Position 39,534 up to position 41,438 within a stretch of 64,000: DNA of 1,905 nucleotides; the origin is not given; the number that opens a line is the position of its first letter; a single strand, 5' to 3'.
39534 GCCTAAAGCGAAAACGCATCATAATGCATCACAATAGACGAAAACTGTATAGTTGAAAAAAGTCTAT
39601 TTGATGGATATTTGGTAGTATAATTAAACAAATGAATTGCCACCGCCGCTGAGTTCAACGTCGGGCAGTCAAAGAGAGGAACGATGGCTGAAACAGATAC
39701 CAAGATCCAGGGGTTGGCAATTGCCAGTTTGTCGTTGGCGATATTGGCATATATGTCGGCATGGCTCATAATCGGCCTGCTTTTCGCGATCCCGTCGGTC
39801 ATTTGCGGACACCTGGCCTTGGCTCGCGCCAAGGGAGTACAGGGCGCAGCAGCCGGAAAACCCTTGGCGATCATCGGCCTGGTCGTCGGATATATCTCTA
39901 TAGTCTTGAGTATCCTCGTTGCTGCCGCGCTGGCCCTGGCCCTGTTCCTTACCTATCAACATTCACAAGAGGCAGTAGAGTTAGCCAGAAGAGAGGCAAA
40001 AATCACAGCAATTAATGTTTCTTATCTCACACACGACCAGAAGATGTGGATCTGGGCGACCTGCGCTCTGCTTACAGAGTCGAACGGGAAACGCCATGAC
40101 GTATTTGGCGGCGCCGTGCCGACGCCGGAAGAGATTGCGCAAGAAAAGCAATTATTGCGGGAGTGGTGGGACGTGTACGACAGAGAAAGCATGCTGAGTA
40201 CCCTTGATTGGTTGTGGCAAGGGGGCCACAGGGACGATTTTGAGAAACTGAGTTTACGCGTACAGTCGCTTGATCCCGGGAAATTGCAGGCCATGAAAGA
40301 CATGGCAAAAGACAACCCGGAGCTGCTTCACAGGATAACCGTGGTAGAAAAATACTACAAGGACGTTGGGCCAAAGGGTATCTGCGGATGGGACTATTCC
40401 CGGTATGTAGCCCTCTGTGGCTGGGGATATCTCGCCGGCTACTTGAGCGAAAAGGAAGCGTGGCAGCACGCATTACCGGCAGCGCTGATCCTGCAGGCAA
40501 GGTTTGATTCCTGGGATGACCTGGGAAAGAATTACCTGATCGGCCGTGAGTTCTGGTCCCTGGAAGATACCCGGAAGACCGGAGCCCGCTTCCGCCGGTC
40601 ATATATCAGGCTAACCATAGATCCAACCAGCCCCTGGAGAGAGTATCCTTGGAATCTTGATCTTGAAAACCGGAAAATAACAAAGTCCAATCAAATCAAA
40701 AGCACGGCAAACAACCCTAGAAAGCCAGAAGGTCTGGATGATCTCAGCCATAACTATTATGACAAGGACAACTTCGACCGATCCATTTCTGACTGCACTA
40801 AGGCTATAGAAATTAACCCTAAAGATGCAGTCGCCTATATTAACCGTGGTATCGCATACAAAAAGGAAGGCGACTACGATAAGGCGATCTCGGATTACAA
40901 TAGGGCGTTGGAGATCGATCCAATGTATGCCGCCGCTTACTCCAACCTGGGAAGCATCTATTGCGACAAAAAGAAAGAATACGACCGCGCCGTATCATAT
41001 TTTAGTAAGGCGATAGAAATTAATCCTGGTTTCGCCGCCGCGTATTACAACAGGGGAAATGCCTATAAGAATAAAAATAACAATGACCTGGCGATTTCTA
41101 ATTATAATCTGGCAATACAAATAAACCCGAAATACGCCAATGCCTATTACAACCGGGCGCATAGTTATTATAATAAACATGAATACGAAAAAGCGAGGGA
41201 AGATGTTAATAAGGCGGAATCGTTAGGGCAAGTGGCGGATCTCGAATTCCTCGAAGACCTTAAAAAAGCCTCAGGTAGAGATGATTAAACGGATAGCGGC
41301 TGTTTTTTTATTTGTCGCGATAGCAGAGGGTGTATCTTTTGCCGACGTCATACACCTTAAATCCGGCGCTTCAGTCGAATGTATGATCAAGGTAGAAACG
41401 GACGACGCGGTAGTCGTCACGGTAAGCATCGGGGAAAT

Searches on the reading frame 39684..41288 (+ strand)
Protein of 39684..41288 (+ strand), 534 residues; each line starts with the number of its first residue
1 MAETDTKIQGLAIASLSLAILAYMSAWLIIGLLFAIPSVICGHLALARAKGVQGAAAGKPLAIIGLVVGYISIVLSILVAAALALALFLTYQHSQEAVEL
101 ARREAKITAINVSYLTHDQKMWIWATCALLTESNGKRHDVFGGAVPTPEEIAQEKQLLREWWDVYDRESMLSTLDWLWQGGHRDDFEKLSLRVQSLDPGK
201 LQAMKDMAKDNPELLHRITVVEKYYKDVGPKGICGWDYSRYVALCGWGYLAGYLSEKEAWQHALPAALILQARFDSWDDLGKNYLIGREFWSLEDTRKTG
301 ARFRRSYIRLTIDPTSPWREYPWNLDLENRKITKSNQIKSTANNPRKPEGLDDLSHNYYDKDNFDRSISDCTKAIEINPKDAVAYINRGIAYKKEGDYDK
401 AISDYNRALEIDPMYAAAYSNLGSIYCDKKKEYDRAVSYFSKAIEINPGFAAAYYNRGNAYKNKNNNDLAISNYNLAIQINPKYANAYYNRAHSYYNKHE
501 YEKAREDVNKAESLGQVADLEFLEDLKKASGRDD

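Call 7: search_protein_families(library=pfam, proteins=[window:39684-41288:+], max_evalue=0.01)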
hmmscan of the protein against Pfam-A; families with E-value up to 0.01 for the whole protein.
window:39684-41288:+ (534 aa): 21 families
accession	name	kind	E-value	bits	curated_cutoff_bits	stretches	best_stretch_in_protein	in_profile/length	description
PF06889.16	DUF1266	-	1.3e-43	149.7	27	1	158-323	2-175/175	Protein of unknown function (DUF1266)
PF00515.34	TPR_1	-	1e-36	123.7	27.8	5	382-414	1-33/34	Tetratricopeptide repeat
PF07719.23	TPR_2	-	4.1e-32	108.1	27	5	383-413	2-32/34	Tetratricopeptide repeat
PF13414.12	TPR_11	-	9.2e-30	102.5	26.8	4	391-426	3-38/42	TPR repeat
PF13181.12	TPR_8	-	1.1e-29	100.5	25.7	3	384-413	3-32/34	Tetratricopeptide repeat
PF13431.12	TPR_17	-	2.3e-26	90.3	24.4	4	371-402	2-33/34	Tetratricopeptide repeat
PF13424.12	TPR_12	-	3e-19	69.4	30.1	3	382-446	3-74/77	Tetratricopeptide repeat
PF13432.12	TPR_16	-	3.4e-19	69.4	32.7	3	388-449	3-63/65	Tetratricopeptide repeat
PF14559.12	TPR_19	-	2.1e-14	54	25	3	361-420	4-62/68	Tetratricopeptide repeat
PF13828.11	DUF4190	-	1.1e-09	38.3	35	1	11-78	1-61/62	Domain of unknown function (DUF4190)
PF13428.12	TPR_14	-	6.3e-09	36.1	23.5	0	384-423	3-42/44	Tetratricopeptide repeat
PF13371.12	TPR_9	-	6.5e-09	36.1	35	1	359-413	6-60/73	Tetratricopeptide repeat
PF13176.12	TPR_7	-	3.7e-08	33.3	27.9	0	418-446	1-28/36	Tetratricopeptide repeat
PF13174.12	TPR_6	-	6.5e-08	33.2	26.3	0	384-413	2-31/33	Tetratricopeptide repeat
PF12569.14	NatA_aux_su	-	9.1e-05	22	33.3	0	358-412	202-256/515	N-terminal acetyltransferase A, auxiliary subunit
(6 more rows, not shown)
